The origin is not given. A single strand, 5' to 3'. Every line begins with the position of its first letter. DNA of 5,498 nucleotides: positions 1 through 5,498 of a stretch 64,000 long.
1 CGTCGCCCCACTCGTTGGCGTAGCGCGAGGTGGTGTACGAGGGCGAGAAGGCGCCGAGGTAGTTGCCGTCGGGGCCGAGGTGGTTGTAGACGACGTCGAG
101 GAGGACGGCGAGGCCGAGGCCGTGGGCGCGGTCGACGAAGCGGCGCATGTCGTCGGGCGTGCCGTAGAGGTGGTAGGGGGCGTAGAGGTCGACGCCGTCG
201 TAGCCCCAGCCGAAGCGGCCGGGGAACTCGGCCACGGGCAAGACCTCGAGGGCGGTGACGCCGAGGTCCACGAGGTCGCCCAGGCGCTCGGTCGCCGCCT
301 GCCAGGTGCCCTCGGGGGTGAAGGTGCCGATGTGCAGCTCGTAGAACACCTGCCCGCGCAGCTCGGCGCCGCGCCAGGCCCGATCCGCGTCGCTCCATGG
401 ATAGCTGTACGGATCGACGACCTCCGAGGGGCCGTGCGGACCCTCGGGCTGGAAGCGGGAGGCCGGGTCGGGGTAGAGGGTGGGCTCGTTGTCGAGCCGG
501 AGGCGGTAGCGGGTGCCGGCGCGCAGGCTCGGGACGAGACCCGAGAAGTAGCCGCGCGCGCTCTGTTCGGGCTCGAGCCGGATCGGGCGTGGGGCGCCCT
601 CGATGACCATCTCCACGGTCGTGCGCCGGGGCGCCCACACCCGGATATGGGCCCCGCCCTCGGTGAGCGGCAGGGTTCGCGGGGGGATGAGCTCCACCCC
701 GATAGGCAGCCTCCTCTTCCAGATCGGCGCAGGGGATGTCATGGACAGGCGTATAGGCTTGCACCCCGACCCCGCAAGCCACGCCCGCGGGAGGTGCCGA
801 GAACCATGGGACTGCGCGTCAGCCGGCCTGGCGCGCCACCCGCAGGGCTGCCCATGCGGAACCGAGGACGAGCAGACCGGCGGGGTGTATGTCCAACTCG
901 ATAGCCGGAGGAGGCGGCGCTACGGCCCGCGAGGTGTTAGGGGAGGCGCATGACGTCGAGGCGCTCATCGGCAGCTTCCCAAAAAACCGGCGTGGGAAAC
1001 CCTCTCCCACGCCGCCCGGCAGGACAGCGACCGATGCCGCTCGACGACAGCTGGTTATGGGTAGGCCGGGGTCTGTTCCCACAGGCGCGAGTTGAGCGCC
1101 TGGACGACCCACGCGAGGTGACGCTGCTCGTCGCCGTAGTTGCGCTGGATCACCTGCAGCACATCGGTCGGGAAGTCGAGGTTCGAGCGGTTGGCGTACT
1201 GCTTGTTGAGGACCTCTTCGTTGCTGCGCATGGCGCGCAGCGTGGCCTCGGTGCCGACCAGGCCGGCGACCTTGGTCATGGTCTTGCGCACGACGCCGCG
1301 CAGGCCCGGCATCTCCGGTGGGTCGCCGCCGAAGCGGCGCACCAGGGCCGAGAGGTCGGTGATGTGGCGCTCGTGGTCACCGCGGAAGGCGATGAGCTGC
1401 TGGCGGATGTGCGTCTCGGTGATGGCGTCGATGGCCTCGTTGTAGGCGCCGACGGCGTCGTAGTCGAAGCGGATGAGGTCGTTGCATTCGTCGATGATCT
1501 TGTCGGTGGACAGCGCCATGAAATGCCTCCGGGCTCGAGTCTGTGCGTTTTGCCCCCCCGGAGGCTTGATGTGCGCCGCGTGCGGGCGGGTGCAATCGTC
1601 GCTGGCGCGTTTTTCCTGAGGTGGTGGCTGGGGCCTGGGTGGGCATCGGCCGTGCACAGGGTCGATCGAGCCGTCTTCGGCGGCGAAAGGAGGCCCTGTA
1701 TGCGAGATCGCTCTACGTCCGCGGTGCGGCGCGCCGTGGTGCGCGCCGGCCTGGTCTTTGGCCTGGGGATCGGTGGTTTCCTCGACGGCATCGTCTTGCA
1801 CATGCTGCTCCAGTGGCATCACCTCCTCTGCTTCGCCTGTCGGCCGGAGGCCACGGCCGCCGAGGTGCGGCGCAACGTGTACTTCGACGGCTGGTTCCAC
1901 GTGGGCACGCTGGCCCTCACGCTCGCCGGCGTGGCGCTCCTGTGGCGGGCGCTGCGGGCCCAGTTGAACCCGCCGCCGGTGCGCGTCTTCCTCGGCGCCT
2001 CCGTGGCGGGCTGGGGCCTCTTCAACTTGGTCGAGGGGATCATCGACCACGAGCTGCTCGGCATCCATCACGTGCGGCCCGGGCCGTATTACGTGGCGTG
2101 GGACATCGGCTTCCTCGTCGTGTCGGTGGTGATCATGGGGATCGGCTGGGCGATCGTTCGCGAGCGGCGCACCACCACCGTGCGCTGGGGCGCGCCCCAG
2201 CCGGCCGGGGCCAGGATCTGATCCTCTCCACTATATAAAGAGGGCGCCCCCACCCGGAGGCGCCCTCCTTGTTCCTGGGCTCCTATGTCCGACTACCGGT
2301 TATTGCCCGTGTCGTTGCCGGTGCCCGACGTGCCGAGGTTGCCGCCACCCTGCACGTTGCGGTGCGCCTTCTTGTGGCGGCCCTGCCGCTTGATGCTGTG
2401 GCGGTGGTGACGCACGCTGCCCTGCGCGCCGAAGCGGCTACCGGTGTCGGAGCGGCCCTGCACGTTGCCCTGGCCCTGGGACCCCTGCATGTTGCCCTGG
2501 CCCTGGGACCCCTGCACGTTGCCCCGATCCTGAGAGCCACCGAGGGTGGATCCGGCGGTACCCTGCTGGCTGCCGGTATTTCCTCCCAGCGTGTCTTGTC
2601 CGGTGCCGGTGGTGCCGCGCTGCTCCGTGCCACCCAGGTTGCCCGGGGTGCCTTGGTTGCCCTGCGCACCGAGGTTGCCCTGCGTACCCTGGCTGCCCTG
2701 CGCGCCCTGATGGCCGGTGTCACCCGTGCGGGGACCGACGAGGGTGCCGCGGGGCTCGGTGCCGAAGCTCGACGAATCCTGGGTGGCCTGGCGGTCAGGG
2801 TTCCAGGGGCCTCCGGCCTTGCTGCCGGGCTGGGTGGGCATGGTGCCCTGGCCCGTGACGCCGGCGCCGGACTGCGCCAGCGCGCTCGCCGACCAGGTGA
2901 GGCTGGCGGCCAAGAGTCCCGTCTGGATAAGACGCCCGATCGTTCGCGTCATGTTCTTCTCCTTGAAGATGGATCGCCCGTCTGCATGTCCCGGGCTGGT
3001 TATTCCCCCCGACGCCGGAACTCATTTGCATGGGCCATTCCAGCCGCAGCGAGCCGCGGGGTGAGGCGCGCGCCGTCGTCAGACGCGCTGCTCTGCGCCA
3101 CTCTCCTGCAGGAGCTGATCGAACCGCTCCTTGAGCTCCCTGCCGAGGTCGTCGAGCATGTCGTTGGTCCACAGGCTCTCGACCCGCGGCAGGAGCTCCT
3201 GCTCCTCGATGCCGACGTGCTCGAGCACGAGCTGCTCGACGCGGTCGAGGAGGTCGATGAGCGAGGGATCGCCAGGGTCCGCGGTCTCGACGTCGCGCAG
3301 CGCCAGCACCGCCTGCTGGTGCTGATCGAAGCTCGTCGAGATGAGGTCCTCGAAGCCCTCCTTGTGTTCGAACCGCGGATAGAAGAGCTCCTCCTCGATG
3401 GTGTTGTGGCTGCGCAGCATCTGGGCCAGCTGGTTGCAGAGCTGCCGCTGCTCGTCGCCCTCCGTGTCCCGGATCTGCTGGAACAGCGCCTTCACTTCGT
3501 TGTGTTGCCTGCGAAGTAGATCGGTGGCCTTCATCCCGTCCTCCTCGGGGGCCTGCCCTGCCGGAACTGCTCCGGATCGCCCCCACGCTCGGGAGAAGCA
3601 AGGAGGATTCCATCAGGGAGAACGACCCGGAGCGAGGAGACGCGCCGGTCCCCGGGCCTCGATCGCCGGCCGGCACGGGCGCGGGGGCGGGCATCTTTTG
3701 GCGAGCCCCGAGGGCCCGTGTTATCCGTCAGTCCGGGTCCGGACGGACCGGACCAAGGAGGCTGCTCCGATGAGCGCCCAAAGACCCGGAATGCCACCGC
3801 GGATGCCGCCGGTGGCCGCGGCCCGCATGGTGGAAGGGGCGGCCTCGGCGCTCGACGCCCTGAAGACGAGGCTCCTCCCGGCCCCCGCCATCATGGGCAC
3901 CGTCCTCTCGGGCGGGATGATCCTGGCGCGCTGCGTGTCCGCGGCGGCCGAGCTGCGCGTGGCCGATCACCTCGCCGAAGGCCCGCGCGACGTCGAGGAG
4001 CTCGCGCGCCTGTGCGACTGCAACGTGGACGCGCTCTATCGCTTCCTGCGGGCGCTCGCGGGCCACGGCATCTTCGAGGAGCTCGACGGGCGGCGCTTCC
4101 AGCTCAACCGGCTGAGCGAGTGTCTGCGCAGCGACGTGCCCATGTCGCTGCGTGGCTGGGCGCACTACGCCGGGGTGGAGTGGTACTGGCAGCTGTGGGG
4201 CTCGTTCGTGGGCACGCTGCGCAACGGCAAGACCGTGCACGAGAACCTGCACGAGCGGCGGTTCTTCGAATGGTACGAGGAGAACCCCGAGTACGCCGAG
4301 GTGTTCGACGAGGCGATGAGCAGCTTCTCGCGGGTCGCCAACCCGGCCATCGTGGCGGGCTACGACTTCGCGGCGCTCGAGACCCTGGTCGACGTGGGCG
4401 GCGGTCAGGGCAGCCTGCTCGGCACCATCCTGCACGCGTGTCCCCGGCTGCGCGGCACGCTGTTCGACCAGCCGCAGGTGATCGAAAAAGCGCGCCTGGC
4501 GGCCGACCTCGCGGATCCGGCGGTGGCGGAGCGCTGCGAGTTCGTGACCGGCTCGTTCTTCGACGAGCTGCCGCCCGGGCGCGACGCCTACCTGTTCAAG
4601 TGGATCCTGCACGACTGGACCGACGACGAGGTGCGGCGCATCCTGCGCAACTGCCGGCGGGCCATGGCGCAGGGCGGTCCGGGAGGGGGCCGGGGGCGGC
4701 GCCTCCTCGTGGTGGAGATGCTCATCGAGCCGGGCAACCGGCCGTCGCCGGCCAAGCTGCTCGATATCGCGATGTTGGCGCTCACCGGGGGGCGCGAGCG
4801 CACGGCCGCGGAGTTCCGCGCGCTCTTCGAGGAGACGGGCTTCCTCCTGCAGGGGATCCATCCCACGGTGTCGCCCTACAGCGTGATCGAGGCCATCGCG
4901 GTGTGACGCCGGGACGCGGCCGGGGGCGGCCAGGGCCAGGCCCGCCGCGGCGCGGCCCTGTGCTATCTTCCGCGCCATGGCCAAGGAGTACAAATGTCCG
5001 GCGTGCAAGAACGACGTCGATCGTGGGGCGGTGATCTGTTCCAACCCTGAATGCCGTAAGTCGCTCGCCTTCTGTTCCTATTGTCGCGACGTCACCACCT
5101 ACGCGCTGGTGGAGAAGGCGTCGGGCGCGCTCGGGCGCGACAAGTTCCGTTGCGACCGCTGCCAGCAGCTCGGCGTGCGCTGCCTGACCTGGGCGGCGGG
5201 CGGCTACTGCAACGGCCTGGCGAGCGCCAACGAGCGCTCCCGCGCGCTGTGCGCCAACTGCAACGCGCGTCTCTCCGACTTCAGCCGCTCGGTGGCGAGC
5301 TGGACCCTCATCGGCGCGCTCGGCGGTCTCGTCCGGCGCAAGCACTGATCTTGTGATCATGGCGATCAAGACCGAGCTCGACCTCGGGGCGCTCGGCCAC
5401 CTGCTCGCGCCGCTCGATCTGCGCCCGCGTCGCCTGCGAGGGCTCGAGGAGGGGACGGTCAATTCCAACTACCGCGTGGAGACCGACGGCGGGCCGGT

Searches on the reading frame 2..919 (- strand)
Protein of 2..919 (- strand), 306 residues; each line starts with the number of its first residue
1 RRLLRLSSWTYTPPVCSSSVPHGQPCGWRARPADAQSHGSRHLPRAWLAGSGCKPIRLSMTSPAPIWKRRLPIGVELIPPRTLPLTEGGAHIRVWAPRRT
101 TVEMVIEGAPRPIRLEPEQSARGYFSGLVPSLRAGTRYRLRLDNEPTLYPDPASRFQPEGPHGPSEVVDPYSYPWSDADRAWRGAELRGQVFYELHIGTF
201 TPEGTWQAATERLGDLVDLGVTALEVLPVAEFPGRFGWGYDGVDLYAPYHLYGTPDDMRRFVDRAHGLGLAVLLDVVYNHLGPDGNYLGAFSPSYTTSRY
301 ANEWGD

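Call 6: search_protein_families(library=pfam, proteins=[window:2-919:-], max_evalue=0.001)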
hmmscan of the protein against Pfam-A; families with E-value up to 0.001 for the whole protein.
window:2-919:- (306 aa): 1 family
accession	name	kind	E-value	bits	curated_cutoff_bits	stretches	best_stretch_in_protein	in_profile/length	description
PF00128.31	Alpha-amylase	-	6.9e-13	49.1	22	1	185-287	15-98/446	Alpha amylase, catalytic domain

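Call 8: search_protein_families(library=ncbifam, proteins=[window:2-919:-], max_evalue=0.001)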
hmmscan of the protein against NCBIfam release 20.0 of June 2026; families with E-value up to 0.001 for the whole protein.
window:2-919:- (306 aa): 28 families (the best 25 are shown)
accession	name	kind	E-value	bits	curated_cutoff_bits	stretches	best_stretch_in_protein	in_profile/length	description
TIGR02402.1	trehalose_TreZ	equivalog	8.2e-84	281.8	538.8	1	92-306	3-210/545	malto-oligosyltrehalose trehalohydrolase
NF003811.1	PRK05402.1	equivalog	1.4e-28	99.9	741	1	89-291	30-247/619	1,4-alpha-glucan branching protein GlgB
NF008967.0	PRK12313.1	equivalog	6.8e-25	87.5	577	1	89-295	39-259/633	1,4-alpha-glucan branching protein GlgB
NF009221.0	PRK12568.1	equivalog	5.3e-21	74.4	1270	1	91-293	156-371/745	1,4-alpha-glucan branching enzyme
TIGR01515.1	branching_enzym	equivalog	8.3e-21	74.2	463.95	1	89-291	29-236/607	1,4-alpha-glucan branching enzyme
NF011294.0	PRK14706.1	equivalog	8.9e-16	57.3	1284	1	89-293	42-257/642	1,4-alpha-glucan branching enzyme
NF011293.0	PRK14705.1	equivalog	3.5e-14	51.4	2376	1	128-291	680-850/1224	1,4-alpha-glucan branching enzyme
TIGR02100.1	glgX_debranch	equivalog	2.1e-12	45.9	640.9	1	166-282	134-271/688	glycogen debranching protein GlgX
NF041321.1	Alpha-amyl_MalA_Halo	equivalog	3.3e-10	39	875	1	190-288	260-362/666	alpha-amylase MalA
TIGR02456.1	treS_nterm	equivalog_domain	5.5e-10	38.4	678.35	1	189-284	5-104/539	maltose alpha-D-glucosyltransferase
TIGR02104.1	pulA_typeI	equivalog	4.1e-07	28.5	504.5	1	212-281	169-254/605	type I pullulanase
TIGR02403.1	trehalose_treC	equivalog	6.5e-07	28.4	799.05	1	203-283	23-102/544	alpha,alpha-phosphotrehalase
NF008183.0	PRK10933.1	subfamily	7.1e-07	28.3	535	1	203-282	29-107/551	alpha,alpha-phosphotrehalase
NF051899.1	BetGalacBglAAgro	equivalog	7.4e-07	27.9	900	1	203-281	24-101/537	beta-galactosidase BglA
NF041090.1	Cyc-maltodext_AglB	equivalog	9.3e-07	28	540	1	207-289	65-145/470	cyclomaltodextrinase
NF007052.0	PRK09505.1-2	equivalog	7.7e-05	21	749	1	205-282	227-317/677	alpha-amylase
TIGR02103.1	pullul_strch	subfamily_domain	0.00012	20.2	697.6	0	236-285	378-434/900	pullulanase-type alpha-1,6-glucosidase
NF007060.0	PRK09505.2-5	equivalog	0.00013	20.2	790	1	196-282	225-323/690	alpha-amylase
NF007053.0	PRK09505.1-3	equivalog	0.00064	18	1269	0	231-282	268-319/687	alpha-amylase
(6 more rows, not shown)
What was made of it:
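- Checked: The partial treZ at 2-919(-) is confirmed (TIGR02402, 282 bits on the fragment; call 8).
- It scores about 100 bits against PRK09505 models whose cut-offs are 749 or higher (call 8).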

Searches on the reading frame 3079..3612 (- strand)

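Call 6: search_protein_families(library=pfam, proteins=[window:3079-3612:-], max_evalue=0.001)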
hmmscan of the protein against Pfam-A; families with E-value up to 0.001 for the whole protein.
window:3079-3612:- (177 aa): 1 family
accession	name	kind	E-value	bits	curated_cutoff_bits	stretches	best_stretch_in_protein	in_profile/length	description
PF01814.28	Hemerythrin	-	2.4e-17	64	25.3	1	30-143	3-126/127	Hemerythrin HHE cation binding domain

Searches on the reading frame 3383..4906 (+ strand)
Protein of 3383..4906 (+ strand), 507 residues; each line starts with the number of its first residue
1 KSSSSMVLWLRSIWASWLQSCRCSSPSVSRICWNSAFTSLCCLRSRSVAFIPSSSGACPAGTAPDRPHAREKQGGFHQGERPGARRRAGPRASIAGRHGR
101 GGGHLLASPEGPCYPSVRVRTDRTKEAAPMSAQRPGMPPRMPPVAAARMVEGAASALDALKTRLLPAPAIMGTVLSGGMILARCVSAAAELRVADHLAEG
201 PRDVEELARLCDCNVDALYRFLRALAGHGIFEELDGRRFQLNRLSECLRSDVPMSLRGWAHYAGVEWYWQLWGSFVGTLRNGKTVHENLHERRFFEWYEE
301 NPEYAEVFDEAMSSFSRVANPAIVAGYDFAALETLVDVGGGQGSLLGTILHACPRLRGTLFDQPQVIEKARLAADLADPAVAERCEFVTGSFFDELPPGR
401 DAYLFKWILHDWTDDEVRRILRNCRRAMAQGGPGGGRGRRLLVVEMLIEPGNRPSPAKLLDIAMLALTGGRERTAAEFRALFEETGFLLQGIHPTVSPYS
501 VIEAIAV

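Call 6: search_protein_families(library=pfam, proteins=[window:3383-4906:+], max_evalue=0.001)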
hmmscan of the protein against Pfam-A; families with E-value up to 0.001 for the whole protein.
window:3383-4906:+ (507 aa): 5 families
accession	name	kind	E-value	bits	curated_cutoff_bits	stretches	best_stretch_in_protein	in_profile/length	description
PF00891.24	Methyltransf_2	-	3.7e-44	151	22.3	1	279-487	8-209/210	O-methyltransferase domain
PF08100.18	Dimerisation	-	4.6e-10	39.6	25.6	1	176-248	13-90/93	O-methyltransferase dimerisation domain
PF08242.18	Methyltransf_12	-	2.1e-06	28.8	30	1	336-432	1-96/98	Methyltransferase domain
PF13649.12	Methyltransf_25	-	0.00014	22.9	27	1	336-432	2-97/97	Methyltransferase domain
PF25213.1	HVO_A0261_N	-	0.00024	21.4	35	1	187-239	10-61/86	HVO_A0261 N-terminal domain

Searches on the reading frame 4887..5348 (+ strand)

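Call 84: search_protein_families(library=pfam, proteins=[window:4887-5348:+], max_evalue=0.01)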
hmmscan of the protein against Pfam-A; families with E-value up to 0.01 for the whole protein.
window:4887-5348:+ (153 aa): 2 families
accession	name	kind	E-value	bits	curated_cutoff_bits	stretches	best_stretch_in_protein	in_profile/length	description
PF12368.13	Rhodanese_C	-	0.00075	20.2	26.9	1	36-70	24-57/66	Rhodanase C-terminal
PF13248.11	Zn_ribbon_3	-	0.002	17.9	27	1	34-53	2-21/26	zinc-ribbon domain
